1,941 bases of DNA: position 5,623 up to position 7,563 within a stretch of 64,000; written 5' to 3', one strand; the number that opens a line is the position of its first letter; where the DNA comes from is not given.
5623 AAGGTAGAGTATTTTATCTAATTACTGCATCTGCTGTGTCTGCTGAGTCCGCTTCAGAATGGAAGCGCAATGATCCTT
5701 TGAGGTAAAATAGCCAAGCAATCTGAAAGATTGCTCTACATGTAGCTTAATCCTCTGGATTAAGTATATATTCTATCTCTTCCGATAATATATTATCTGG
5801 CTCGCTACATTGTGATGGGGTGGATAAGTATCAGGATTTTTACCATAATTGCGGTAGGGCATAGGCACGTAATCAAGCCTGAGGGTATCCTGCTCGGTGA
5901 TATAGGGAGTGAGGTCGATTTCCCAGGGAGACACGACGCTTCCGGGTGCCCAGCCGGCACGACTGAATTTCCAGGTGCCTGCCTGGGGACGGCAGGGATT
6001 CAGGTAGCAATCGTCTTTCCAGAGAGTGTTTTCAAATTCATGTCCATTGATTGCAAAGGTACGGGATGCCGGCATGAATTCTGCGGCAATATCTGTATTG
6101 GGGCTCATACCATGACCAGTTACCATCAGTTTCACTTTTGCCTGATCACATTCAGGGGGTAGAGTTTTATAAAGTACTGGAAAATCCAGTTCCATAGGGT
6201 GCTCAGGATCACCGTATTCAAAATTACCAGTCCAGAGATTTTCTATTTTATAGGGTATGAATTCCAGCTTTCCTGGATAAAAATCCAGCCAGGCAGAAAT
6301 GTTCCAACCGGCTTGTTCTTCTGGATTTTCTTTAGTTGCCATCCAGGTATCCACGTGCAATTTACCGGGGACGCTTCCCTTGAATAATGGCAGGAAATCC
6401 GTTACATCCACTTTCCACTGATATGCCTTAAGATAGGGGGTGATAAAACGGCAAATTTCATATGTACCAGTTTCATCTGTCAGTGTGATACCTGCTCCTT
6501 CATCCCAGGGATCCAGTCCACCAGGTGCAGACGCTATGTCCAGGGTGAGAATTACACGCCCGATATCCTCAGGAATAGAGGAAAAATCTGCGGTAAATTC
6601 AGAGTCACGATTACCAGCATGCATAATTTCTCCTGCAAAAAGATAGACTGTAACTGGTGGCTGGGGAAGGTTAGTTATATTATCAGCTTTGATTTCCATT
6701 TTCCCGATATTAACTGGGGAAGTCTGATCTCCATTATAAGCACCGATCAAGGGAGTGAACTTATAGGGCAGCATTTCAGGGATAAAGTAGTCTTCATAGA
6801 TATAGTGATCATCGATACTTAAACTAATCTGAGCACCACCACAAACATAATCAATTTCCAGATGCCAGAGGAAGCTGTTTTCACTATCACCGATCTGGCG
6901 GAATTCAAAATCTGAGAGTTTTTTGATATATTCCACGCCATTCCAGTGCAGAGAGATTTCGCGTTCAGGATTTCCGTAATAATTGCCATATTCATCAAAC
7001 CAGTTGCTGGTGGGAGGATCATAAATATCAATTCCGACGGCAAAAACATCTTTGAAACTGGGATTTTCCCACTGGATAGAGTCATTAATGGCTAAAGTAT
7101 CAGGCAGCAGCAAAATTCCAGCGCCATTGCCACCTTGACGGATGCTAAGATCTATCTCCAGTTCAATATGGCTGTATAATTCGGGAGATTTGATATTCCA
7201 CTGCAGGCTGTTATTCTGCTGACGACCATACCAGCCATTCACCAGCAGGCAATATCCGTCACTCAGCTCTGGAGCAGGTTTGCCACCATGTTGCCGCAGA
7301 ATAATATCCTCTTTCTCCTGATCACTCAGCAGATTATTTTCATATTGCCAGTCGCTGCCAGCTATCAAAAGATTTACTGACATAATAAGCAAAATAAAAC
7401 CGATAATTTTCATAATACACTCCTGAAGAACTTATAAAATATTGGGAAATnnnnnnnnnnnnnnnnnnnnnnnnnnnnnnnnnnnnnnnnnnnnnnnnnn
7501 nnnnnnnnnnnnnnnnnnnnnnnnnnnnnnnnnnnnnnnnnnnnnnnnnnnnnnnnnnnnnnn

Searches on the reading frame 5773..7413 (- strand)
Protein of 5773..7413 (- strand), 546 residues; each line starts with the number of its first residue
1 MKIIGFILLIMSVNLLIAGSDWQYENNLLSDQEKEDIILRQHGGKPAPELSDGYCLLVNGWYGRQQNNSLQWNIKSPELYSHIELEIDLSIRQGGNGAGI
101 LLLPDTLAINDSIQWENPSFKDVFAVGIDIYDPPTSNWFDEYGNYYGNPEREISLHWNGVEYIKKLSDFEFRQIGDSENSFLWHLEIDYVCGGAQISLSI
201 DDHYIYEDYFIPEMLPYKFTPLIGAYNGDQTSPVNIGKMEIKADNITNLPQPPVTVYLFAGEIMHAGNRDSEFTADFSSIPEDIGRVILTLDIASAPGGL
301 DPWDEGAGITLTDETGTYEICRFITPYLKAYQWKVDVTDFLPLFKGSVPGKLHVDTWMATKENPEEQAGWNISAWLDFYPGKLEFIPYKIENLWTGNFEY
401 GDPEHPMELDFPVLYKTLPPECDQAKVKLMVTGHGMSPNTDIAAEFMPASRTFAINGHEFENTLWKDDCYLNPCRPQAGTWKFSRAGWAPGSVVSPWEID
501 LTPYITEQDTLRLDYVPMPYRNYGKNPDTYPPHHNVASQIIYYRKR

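Call 9: search_protein_families(library=pfam, proteins=[window:5773-7413:-])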
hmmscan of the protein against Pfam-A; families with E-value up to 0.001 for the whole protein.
window:5773-7413:- (546 aa): 1 family
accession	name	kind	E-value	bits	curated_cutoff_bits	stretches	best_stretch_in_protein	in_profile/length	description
PF09113.15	N-glycanase_C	-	2.9e-16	60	25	1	417-530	16-124/140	Peptide-N-glycosidase F, C terminal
